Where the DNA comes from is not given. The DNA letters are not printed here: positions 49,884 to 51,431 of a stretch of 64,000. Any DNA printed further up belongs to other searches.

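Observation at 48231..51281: Divergently arranged sensor-less STAND NTPase and compact SF1 helicase at the head of a cassette array: defence-island-like neighbourhood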

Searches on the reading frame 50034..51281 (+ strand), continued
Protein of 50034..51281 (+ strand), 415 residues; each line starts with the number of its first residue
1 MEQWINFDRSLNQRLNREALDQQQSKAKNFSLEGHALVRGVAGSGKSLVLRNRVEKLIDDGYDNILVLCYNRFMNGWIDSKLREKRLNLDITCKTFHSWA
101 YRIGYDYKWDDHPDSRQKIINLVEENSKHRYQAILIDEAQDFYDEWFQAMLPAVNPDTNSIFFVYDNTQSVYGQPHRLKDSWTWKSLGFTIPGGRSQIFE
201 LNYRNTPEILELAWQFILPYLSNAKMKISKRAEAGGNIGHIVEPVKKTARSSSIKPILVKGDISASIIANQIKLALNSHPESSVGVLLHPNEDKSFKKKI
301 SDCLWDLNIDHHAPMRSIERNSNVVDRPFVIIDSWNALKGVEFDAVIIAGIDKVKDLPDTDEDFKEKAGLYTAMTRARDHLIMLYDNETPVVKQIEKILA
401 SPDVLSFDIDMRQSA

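Call 11: find_related_loci(query=A1, collection=genome_contigs, flank=6000)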
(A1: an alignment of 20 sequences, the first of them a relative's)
Query A1 (415 aa) in genome_contigs; peptide patterns used: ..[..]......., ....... (x = any residue, [..] = any of these).
132 stretches matched a pattern; 106 encode a relative of the query (tblastn E <= 1e-3); the best 80 are kept; 80 distinct loci.
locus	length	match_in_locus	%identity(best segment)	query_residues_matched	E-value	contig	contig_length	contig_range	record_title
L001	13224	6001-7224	72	1-408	0e+0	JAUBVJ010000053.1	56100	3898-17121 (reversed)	Microcoleus sp. AR_TQ3_B6 NODE_129_length_56100_cov_19.312175, whole genome shotgun sequence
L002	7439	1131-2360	70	1-408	0e+0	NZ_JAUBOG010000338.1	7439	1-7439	Microcoleus sp. herbarium19 NODE_338_length_7439_cov_13.800244, whole genome shotgun sequence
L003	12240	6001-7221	71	1-408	0e+0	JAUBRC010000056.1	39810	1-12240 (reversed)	Microcoleus sp. N9_B4 NODE_78_length_39810_cov_97.594040, whole genome shotgun sequence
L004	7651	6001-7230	70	1-408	0e+0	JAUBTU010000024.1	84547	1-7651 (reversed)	Microcoleus sp. B6-A1 NODE_30_length_84547_cov_24.503895, whole genome shotgun sequence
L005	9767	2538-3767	70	1-408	0e+0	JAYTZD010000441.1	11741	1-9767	MAG: Oscillatoriales bacterium isolate GFS_6261 GFS_6261_440, whole genome shotgun sequence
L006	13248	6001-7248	63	1-408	2e-166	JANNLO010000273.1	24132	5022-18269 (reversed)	MAG: Snowella sp. SOY_38_metabat_116 SOY_38_k141_237514, whole genome shotgun sequence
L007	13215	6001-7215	62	1-405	3e-166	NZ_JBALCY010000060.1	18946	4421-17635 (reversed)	MAG: Nostoc sp. isolate P12588 bin 4 NODE_632_length_18946_cov_115.060156, whole genome shotgun sequence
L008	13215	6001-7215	61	1-405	5e-164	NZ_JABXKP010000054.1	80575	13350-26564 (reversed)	MAG: Nostoc sp. JL33 NODE_168_length_80575_cov_68.4778, whole genome shotgun sequence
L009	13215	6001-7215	61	1-405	3e-163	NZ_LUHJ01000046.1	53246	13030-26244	Anabaena sp. 4-3 contig091, whole genome shotgun sequence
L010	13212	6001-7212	60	1-405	3e-162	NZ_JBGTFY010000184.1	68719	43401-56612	MAG: Nostoc sp. isolate JTS-RE202 k141_11093261, whole genome shotgun sequence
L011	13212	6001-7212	62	1-405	3e-161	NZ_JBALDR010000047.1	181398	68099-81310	MAG: Nostoc sp. isolate P2123 bin 17 NODE_29_length_181398_cov_277.347126, whole genome shotgun sequence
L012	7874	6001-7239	59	1-405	6e-160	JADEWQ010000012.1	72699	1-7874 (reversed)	Pleurocapsales cyanobacterium LEGE 06147 NODE_67_length_7, whole genome shotgun sequence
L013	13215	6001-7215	60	1-405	3e-159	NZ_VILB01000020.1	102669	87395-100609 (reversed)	Anabaena sp. UHCC 0187 scaffold20_cov14, whole genome shotgun sequence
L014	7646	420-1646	59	1-402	2e-155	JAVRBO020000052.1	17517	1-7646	MAG: Nostoc sp. ChiSLP01 Nostoc_sp_ChiSLP01_52, whole genome shotgun sequence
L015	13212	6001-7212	56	3-405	1e-150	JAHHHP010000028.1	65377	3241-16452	MAG: Myxacorys chilensis ATA2-1-KO14 scaffold_45_c1, whole genome shotgun sequence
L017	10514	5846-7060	58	4-405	5e-149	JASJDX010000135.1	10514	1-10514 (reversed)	MAG: Pleurocapsa sp. MO_192.B19 MO_192.c_1509, whole genome shotgun sequence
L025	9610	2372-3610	55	1-405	4e-146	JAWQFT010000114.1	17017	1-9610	MAG: Jaaginema sp. PMC 1080.18 PMC1080_157_length_17017_cov_22.780863, whole genome shotgun sequence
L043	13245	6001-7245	95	1-415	0e+0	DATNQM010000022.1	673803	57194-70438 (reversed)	MAG TPA_asm: Halomicronema sp. isolate SMAG_U16507 k141_243130, whole genome shotgun sequence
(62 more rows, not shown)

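Call 16: find_encoding_contigs(protein=P0002, flank=6000, max_places=3)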
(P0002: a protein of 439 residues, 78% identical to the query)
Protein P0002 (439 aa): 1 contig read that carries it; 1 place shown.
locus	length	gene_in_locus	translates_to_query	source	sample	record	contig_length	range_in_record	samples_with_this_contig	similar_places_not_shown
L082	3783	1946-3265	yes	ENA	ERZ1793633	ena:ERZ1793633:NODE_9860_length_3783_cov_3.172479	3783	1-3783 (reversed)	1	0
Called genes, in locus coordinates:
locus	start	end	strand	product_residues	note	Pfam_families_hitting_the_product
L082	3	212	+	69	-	?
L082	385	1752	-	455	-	PF26355:HTH_VMAP-M9, PF00931:NB-ARC, PF01637:ATPase_2 (weak), PF13191:AAA_16 (faint), PF00004:AAA (weak), PF05729:NACHT (weak), PF13401:AAA_22 (weak)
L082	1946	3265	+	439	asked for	PF00580:UvrD-helicase (faint), PF13245:AAA_19, PF13604:AAA_30 (weak), PF01443:Viral_helicase1 (faint), PF09848:SLFN-g3_helicase (weak), PF13401:AAA_22 (weak), PF13361:UvrD_C (faint), PF13538:UvrD_C_2 (weak)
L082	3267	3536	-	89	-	-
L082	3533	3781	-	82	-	?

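Call 17: find_encoding_contigs(protein=P0001, flank=3000, max_places=3)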
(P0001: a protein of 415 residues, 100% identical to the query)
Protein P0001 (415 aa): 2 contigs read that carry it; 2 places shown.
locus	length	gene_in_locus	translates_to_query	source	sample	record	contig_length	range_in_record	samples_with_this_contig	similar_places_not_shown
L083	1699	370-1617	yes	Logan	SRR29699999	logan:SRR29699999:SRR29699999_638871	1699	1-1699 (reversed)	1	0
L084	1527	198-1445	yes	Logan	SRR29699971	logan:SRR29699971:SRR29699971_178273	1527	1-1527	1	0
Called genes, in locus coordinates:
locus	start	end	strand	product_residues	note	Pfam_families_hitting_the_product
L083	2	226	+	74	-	?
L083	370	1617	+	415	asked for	PF25199:nSTAND_NTPase5 (faint), PF00580:UvrD-helicase (weak), PF13245:AAA_19, PF13604:AAA_30 (weak), PF09848:SLFN-g3_helicase (faint), PF13401:AAA_22 (weak), PF13361:UvrD_C (faint), PF13538:UvrD_C_2 (weak)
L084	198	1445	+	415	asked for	PF25199:nSTAND_NTPase5 (faint), PF00580:UvrD-helicase (weak), PF13245:AAA_19, PF13604:AAA_30 (weak), PF09848:SLFN-g3_helicase (faint), PF13401:AAA_22 (weak), PF13361:UvrD_C (faint), PF13538:UvrD_C_2 (weak)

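Call 30: search_solved_structures(query=A1, max_evalue=0.001, show_alignments=1)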
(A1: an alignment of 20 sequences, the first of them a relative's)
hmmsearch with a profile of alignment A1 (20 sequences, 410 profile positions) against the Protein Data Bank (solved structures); distinct sequences matched with E-value up to 0.001: 12.
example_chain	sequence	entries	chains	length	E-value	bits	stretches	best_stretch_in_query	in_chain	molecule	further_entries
1pjr_A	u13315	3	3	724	1.9e-08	36.7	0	19-105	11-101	PCRA | ATP-DEPENDENT HELICASE PCRA | HELICASE PCRA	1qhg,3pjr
6wvk_H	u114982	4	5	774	4.6e-08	35.5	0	17-111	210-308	DNA helicase IV | DNA helicase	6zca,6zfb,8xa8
3lfu_A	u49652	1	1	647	1.3e-07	34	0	126-218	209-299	DNA helicase II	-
2is1_A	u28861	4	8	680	1.6e-07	33.7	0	126-218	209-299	DNA helicase II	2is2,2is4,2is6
9xzj_F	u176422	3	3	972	8e-05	24.8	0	19-113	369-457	F-box DNA helicase 1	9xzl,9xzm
1uaa_A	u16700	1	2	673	0.00013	24.1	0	24-108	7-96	PROTEIN (ATP-DEPENDENT DNA HELICASE REP.)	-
4c2u_A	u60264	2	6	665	0.00015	23.9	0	123-224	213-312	DNA HELICASE II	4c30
8jqb_E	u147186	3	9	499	0.00022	23.3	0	338-399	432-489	Gabija protein GajB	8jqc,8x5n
4c2t_A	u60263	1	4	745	0.00023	23.3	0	123-224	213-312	DNA HELICASE II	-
8sm3_B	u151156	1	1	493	0.00035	22.7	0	338-399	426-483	Gabija protein GajB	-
8j4t_G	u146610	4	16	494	0.00037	22.6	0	338-399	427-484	Gabija protein GajB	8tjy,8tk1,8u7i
8iud_A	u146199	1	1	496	0.0004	22.5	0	338-399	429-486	Gabija protein GajB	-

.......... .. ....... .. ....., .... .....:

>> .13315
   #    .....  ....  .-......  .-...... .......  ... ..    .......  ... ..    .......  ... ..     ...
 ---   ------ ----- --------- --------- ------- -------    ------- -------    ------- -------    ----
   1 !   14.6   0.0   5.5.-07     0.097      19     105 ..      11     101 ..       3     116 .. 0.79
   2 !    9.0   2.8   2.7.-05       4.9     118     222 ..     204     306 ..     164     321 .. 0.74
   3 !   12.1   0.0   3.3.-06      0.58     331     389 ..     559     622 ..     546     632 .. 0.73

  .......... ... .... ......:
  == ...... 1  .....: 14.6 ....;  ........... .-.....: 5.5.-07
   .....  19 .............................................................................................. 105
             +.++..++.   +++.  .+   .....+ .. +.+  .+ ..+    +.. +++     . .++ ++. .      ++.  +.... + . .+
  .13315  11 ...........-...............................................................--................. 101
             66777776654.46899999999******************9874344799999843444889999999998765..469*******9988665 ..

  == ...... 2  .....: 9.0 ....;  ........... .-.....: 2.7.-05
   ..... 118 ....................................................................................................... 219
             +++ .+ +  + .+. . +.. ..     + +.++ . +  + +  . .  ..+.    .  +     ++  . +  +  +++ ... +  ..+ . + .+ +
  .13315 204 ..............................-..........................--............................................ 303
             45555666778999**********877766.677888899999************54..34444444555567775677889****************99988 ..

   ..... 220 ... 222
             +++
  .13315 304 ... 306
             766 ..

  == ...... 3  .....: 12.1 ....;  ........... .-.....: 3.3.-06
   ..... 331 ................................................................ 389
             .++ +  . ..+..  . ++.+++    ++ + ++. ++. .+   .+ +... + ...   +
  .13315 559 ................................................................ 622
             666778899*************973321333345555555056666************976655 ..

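Call 40: predict_structure(alignment_id=A1)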
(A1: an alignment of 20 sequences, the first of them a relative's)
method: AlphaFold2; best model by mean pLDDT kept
length: 415 residues; sequences in the alignment: 20
mean_pLDDT: 79.9   pTM: 0.83
mean pLDDT of the five models: 79.9, 79.7, 79.2, 78.6, 73.9
residues with pLDDT >= 90: 113; 70-90: 216; 50-70: 70; < 50: 16
segments of 3 or more residues with pLDDT < 50: 170-173, 322-325, 409-415
pLDDT, mean of each block of 10 residues (from residue 1): 83 64 79 83 73 87 87 72 73 87 88 87 83 86 85 92 72 54 76 56 77 90 78 66 71 88 87 90 89 88 93 71 57 79 88 89 86 88 94 96 69 36
secondary structure, 60 per line:
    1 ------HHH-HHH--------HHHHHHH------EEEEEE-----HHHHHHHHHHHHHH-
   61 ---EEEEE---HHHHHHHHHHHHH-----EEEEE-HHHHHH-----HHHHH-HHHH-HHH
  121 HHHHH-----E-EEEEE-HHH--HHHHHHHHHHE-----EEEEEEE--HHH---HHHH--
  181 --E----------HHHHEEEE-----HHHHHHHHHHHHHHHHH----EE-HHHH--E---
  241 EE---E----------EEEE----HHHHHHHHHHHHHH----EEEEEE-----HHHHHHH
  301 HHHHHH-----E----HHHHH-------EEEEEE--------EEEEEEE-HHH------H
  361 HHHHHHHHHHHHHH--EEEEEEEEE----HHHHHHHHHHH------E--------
elements in order: H22-28 E35-40 H46-59 E64-68 H72-84 E90-94 H96-101 H107-111 H113-116 H118-125 E133-137 H144-153 E160-166 H175-178 H194-197 E198-201 H207-223 H231-234 E257-260 H265-278 E283-288 H294-306 H317-321 E329-334 E343-349 H360-374 E377-385 H390-400

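Call 42: fold_search(model_id=the predicted structure, library=pdb)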
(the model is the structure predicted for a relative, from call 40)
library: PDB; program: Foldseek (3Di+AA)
matches with E <= 10: 1844; with E <= 0.001: 488
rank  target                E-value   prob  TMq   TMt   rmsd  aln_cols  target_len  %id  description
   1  7zep_A                3.1e-14  1.00  0.55  0.30   5.4       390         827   15  Human SLFN11 E209A dimer (released 2022-09-28)
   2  7zel_A                7.5e-14  1.00  0.55  0.30   5.6       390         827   15  Human SLFN11 dimer apoenzyme (released 2022-09-28)
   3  2is4_B                1.5e-12  1.00  0.60  0.41   7.9       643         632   14  Crystal structure of UvrD-DNA-ADPNP ternary complex (released 2007-01-09)
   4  4c30_F                1.7e-12  1.00  0.58  0.40   8.5       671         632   14  Crystal structure of Deinococcus radiodurans UvrD in complex with DNA, form 2 (released 2013-10-30)
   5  1pjr                  7.5e-12  1.00  0.54  0.38  11.8       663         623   15  STRUCTURE OF DNA HELICASE (released 1997-12-03)
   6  2is6_B                7.9e-12  1.00  0.61  0.41   8.0       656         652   12  Crystal structure of UvrD-DNA-ADPMgF3 ternary complex (released 2007-01-09)
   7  1qhg                  1.1e-11  1.00  0.53  0.38  11.5       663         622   15  STRUCTURE OF DNA HELICASE MUTANT WITH ADPNP (released 1999-07-13)
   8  9uie_B                1.3e-11  1.00  0.52  0.27   6.3       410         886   11  Electronic microscopy structure of human schlafen14-E211A dimer in complex with dsRNA (released 2025-08-06)
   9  4c2t_B                1.9e-11  1.00  0.56  0.38  12.4       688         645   13  Crystal structure of full length Deinococcus radiodurans UvrD in complex with DNA (released 2013-10-30)
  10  2is6_A                2.1e-11  1.00  0.60  0.40   7.6       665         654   12  Crystal structure of UvrD-DNA-ADPMgF3 ternary complex (released 2007-01-09)
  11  5ean_A                2.1e-11  1.00  0.47  0.21  14.4       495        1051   14  Crystal structure of Dna2 in complex with a 5' overhang DNA (released 2015-11-18)
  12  3lfu                  2.8e-11  1.00  0.52  0.36  11.3       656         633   12  Crystal Structure of E. coli UvrD (released 2011-02-02)
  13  5eaw_A                3.0e-11  1.00  0.47  0.21  16.2       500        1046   13  Crystal structure of Dna2 nuclease-helicase (released 2015-11-18)
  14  4c2t_C                4.0e-11  1.00  0.59  0.40   9.6       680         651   13  Crystal structure of full length Deinococcus radiodurans UvrD in complex with DNA (released 2013-10-30)
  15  4c2t_D                4.0e-11  1.00  0.58  0.40  11.1       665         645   13  Crystal structure of full length Deinococcus radiodurans UvrD in complex with DNA (released 2013-10-30)
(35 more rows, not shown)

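Call 54: search_protein_families(library=pfam, proteins=[L001:4964-5773:-, L004:4941-5576:-, L007:7291-9165:+, L008:5082-5915:+, L008:4413-5048:+, L010:7548-8675:+, L010:8681-10522:+, L025:4216-6138:-, L017:7122-7448:-], max_evalue=0.001)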
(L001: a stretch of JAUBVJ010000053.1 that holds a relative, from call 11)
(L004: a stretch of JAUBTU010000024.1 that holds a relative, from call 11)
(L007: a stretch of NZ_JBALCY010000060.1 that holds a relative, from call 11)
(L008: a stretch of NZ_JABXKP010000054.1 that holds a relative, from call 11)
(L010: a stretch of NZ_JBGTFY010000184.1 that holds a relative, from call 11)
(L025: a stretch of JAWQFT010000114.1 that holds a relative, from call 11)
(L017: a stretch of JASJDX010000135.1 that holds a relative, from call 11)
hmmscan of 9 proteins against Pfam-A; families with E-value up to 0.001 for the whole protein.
L001:4964-5773:- (269 aa): 1 family
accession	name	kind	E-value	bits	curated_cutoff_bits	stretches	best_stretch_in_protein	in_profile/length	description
PF00805.28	Pentapeptide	-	3.2e-08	33.4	20.2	1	89-120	6-37/40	Pentapeptide repeats (8 copies)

L004:4941-5576:- (211 aa): 1 family
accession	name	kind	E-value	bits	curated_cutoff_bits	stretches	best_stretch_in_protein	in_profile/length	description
PF14261.11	DUF4351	-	1.6e-23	82.9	25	1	149-206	2-59/59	Domain of unknown function (DUF4351)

L007:7291-9165:+ (624 aa): 8 families
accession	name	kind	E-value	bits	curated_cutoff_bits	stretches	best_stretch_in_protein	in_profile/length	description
PF13361.12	UvrD_C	-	3.1e-30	106.2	25.6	2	543-601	282-347/350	UvrD-like helicase C-terminal domain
PF08378.17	NERD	-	2e-13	51.2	22.1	1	17-113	4-96/111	Nuclease-related domain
PF13538.12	UvrD_C_2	-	7.4e-11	42.2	27.4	1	550-599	4-51/52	UvrD-like helicase C-terminal domain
PF00580.27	UvrD-helicase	-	6.1e-10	39.7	23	1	240-325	4-94/271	UvrD/REP helicase N-terminal domain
PF13245.12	AAA_19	-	8e-07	29.7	25.1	1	241-402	2-131/134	AAA domain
PF01443.25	Viral_helicase1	-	2.8e-06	27.8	21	0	254-284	2-22/228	Viral superfamily 1 RNA helicase core domain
PF04851.21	ResIII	-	2.5e-05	24.7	22.5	1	241-384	9-150/164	Type III restriction enzyme, res subunit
PF13401.12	AAA_22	-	3.6e-05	24.5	27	1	250-386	5-110/130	AAA domain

L008:5082-5915:+ (277 aa): 1 family
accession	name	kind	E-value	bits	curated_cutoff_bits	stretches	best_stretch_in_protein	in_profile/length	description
PF04055.27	Radical_SAM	-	6.7e-20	72.3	29.5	1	14-150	7-152/166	Radical SAM superfamily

L008:4413-5048:+ (211 aa): 5 families
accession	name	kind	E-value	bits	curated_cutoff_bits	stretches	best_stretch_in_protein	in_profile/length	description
PF02223.23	Thymidylate_kin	-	4.2e-14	53.1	27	1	9-179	1-177/185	Thymidylate kinase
PF01712.25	dNK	-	6.2e-10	39.6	27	1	8-183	2-189/203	Deoxynucleoside kinase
PF13238.12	AAA_18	-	0.00039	21.3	29.4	0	10-142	4-116/128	AAA domain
PF13671.12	AAA_33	-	0.00061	20.5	27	0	7-29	2-24/143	AAA domain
PF13207.12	AAA_17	-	0.00091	20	27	0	11-34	2-25/136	AAA domain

L010:7548-8675:+ (375 aa): 1 family
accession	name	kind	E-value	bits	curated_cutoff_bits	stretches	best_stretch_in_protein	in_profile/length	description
PF07728.20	AAA_5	-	6.3e-07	29.9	22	1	11-147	3-125/139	AAA domain (dynein-related subfamily)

L010:8681-10522:+ (613 aa): 0 families

L025:4216-6138:- (640 aa): 4 families
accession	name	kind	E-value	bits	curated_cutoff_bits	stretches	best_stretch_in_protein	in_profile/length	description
PF14516.12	AAA_35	-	3.6e-124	414.3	27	1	109-442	2-330/331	AAA-like domain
PF00990.26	GGDEF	-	2.1e-29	102.8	23.8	1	464-631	1-161/161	Diguanylate cyclase, GGDEF domain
PF01637.24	ATPase_2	-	5.8e-05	23.4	33.2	1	142-320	24-194/225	ATPase domain predominantly from Archaea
PF13401.12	AAA_22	-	0.00016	22.5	27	1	143-266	10-110/130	AAA domain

L017:7122-7448:- (108 aa): 0 families
